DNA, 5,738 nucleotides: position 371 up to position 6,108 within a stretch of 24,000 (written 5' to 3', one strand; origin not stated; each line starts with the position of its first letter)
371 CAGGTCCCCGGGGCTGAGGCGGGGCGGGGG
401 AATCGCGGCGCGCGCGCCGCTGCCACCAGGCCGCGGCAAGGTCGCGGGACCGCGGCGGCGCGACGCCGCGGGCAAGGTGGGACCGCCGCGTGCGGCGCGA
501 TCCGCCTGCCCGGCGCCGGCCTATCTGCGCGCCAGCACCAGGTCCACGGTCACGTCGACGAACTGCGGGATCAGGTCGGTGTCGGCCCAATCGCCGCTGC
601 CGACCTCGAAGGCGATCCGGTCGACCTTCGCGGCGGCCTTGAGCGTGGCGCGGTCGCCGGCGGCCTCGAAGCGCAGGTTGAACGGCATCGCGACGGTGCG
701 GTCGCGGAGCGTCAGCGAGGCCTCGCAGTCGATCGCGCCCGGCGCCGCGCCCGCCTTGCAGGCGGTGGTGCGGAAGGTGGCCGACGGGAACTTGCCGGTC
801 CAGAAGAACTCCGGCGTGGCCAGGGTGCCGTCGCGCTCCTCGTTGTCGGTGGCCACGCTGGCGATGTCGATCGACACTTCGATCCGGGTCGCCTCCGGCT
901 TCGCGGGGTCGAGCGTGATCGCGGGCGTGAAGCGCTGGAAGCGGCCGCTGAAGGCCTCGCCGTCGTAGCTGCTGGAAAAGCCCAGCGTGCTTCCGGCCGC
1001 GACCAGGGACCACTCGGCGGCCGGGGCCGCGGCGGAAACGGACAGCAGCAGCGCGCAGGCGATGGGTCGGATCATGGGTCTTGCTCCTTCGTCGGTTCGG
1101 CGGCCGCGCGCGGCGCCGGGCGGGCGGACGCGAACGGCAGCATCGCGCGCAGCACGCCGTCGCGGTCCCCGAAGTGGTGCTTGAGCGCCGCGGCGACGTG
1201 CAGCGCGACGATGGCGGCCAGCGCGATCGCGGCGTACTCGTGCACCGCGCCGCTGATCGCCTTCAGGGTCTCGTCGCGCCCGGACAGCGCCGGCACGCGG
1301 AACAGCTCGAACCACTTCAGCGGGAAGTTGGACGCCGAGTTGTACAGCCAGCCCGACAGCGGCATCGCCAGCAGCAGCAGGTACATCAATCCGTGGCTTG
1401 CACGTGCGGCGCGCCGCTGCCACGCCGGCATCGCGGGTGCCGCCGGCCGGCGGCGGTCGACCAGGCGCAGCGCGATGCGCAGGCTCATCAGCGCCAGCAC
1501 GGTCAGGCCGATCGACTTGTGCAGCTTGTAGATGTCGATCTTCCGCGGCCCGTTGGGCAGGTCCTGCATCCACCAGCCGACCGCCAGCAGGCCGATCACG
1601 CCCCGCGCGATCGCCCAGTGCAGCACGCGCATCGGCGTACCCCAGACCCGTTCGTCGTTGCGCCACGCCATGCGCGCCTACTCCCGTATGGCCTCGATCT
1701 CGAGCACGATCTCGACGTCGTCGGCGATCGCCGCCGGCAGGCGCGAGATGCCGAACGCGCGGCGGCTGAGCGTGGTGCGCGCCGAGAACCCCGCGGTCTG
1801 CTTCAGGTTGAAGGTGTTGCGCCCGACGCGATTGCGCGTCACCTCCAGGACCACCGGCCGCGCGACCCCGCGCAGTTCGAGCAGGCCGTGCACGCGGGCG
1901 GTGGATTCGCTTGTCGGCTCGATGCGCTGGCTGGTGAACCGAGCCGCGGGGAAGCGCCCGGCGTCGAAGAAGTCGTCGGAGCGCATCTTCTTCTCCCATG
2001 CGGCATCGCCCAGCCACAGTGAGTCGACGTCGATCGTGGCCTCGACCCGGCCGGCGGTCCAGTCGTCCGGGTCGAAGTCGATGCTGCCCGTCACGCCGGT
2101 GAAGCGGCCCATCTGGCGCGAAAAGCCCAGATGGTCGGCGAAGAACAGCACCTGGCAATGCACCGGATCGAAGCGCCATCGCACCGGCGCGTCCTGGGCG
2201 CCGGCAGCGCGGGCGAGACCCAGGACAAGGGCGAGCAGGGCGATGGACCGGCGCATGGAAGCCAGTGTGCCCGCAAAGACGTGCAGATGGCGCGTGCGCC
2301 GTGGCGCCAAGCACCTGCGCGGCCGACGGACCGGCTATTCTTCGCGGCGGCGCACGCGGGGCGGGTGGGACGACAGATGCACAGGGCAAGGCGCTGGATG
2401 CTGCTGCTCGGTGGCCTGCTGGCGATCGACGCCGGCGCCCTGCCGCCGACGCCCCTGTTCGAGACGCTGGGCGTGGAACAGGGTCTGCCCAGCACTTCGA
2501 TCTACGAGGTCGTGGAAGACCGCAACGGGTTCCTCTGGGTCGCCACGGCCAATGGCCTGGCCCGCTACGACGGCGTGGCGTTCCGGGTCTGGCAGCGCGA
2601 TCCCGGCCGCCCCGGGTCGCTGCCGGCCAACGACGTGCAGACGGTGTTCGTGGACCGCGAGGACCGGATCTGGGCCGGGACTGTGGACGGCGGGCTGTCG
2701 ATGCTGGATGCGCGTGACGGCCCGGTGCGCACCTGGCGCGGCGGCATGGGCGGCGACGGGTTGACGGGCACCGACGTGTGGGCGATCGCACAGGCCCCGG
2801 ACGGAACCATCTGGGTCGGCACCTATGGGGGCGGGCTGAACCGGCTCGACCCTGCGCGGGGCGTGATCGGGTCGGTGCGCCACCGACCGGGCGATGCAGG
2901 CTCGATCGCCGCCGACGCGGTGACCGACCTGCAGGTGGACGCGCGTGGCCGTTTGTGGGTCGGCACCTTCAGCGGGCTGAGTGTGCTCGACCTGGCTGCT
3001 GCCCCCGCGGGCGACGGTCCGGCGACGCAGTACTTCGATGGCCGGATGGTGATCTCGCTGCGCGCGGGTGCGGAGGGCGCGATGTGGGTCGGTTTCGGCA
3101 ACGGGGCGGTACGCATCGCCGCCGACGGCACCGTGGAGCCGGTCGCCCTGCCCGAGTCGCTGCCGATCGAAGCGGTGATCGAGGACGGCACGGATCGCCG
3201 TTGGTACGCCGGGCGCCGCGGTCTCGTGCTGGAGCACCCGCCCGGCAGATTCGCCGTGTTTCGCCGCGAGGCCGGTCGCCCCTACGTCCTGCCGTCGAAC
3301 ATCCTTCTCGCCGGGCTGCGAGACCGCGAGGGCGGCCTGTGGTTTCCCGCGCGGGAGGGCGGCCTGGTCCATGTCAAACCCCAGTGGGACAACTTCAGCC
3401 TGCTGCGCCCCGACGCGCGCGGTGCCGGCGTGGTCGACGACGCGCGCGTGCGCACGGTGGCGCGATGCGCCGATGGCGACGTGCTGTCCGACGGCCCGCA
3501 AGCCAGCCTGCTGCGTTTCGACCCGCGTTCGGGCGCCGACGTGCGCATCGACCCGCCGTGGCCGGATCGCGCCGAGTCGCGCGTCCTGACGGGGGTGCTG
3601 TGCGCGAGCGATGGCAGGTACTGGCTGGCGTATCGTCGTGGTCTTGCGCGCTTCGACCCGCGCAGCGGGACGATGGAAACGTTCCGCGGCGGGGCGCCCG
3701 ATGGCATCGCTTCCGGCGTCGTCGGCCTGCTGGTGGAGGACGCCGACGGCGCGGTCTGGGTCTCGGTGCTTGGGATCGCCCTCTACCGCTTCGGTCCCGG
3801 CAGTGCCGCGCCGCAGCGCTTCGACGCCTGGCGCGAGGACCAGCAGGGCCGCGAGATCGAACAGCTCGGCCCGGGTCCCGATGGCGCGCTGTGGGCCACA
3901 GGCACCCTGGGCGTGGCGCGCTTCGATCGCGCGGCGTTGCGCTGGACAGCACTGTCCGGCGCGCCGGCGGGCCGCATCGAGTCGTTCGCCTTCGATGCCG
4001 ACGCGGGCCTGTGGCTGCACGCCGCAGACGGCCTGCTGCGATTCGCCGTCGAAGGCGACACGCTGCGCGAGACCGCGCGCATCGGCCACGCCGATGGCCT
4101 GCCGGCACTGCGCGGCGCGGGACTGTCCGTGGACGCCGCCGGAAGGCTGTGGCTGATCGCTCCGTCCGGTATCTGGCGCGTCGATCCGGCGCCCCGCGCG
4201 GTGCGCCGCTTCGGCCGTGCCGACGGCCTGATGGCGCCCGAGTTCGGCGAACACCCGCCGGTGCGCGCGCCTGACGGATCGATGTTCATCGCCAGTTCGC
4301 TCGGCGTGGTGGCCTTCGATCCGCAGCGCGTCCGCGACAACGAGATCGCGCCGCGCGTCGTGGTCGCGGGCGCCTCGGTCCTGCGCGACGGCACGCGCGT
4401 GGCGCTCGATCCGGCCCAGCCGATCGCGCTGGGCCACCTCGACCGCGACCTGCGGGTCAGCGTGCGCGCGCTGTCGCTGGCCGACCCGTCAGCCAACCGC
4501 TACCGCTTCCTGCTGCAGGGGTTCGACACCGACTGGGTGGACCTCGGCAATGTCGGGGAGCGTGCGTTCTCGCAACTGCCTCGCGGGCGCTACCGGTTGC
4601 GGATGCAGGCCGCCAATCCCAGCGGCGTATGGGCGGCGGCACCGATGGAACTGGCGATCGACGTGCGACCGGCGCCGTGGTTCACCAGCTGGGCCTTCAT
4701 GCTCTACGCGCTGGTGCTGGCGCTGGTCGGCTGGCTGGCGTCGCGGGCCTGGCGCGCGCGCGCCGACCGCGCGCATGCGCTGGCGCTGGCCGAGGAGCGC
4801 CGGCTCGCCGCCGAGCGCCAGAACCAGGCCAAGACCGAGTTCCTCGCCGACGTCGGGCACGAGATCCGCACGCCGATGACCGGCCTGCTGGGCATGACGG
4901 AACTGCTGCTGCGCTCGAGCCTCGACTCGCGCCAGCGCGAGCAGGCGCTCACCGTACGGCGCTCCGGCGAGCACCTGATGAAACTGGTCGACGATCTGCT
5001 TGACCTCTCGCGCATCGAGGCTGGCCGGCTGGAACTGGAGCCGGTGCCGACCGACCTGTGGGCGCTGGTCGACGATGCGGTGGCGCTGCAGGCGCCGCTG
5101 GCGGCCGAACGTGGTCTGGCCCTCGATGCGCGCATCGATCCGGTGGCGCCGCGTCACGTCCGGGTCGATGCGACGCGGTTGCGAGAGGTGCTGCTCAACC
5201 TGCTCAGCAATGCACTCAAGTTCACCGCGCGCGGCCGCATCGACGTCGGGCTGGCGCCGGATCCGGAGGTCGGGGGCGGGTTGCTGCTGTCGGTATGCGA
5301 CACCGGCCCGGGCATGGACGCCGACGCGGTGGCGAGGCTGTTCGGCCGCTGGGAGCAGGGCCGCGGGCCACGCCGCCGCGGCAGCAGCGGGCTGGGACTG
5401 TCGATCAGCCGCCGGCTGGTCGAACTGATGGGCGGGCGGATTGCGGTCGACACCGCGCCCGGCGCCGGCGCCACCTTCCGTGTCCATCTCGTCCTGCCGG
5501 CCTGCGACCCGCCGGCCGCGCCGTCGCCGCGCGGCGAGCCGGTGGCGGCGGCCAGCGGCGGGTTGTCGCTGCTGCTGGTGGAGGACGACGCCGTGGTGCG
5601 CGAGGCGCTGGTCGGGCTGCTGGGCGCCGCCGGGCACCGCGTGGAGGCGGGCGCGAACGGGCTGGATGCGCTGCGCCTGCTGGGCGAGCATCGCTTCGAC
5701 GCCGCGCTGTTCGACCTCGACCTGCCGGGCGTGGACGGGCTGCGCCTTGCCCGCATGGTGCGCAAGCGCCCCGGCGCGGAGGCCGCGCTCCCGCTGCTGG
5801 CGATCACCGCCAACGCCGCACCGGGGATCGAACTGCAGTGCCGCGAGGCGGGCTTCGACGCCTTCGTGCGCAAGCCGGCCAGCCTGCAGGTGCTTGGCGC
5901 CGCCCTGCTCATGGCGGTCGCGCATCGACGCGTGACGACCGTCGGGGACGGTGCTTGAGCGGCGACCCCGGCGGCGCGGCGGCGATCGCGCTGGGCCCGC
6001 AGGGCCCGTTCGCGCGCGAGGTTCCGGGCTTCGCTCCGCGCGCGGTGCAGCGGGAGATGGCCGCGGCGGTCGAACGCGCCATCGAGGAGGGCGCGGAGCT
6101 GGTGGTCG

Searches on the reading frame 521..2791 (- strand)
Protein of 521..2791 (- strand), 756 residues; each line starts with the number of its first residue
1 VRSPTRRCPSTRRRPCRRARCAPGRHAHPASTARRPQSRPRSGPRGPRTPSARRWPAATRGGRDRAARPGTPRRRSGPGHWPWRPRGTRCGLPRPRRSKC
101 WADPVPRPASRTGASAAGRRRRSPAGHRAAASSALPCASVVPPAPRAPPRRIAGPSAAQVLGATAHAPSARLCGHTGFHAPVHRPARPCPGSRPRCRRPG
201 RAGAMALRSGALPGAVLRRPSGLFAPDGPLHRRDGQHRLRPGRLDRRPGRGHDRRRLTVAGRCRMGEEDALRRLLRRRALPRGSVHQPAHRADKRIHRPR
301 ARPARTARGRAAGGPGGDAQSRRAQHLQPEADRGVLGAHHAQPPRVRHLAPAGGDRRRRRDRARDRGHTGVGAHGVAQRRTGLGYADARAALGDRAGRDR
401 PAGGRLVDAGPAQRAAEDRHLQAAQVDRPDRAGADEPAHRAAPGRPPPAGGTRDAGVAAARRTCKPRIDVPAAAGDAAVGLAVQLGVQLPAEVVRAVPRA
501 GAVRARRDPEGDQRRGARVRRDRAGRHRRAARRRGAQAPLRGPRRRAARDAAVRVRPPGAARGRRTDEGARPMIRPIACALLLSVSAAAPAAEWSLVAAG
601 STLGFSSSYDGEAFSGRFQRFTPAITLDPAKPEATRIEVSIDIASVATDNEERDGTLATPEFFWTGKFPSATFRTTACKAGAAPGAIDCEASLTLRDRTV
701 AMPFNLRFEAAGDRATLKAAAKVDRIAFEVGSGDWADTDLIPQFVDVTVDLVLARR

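Call 6: search_protein_families(library=pfam, proteins=[window:521-2791:-], max_evalue=0.001)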
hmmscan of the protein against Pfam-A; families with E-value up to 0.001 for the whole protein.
window:521-2791:- (756 aa): 1 family
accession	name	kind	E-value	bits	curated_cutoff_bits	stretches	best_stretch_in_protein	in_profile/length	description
PF04264.18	YceI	-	8e-25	88.4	23.7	1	594-752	1-149/150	YceI-like domain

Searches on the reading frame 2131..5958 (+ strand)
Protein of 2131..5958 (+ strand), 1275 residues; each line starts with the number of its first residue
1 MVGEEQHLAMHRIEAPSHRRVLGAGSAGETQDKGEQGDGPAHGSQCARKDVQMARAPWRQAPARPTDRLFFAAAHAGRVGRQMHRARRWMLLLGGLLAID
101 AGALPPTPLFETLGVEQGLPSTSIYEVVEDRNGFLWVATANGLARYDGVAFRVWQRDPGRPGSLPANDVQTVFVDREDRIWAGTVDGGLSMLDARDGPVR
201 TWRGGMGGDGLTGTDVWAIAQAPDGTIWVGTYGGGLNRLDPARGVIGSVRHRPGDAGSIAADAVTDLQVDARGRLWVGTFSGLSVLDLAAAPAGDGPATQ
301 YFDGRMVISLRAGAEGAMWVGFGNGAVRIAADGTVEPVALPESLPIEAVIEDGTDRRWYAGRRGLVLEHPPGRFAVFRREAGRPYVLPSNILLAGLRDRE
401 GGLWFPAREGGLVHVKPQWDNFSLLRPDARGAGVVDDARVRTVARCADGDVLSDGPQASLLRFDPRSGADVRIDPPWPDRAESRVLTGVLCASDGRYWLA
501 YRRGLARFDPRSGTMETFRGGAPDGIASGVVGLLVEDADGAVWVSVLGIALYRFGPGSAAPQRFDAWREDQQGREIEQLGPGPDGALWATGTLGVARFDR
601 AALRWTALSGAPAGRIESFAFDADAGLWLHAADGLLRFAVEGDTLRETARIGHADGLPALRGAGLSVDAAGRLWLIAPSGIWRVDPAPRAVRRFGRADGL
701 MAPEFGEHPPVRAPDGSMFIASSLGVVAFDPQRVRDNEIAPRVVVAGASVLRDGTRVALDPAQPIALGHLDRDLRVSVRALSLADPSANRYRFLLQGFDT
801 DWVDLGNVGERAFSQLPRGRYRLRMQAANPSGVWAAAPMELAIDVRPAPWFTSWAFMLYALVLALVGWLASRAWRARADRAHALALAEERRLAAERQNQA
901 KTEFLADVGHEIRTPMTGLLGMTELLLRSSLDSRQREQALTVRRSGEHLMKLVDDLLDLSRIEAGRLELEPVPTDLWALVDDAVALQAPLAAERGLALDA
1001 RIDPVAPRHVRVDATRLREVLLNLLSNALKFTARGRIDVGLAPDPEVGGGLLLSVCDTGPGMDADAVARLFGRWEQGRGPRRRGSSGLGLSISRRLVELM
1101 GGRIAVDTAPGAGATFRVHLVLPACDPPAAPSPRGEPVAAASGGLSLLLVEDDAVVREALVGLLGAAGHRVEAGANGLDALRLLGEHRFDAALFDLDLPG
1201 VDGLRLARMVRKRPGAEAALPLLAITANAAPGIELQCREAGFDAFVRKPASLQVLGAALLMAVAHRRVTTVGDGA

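Call 6: search_protein_families(library=pfam, proteins=[window:2131-5958:+], max_evalue=0.001)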
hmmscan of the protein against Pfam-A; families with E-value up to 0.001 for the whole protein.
window:2131-5958:+ (1275 aa): 6 families
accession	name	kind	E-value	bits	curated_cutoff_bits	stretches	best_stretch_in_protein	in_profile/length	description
PF02518.31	HATPase_c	-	3.6e-26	92.2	26.4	1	1013-1122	2-109/111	Histidine kinase-, DNA gyrase B-, and HSP90-like ATPase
PF07494.17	Reg_prop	-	5.9e-23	78.4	20.4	1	210-233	1-24/24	Two component regulator propeller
PF00512.31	HisKA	-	3e-20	72.5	26.9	1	900-965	1-66/66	His Kinase A (phospho-acceptor) domain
PF00072.30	Response_reg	-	3.9e-18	66.1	30.2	1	1148-1258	2-109/111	Response regulator receiver domain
PF07495.19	Y_Y_Y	-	5.5e-11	42.6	26.6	1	784-844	3-63/65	Y_Y_Y domain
PF08450.18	SGL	-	0.00013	22.1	26.3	0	453-548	17-105/246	SMP-30/Gluconolactonase/LRE-like region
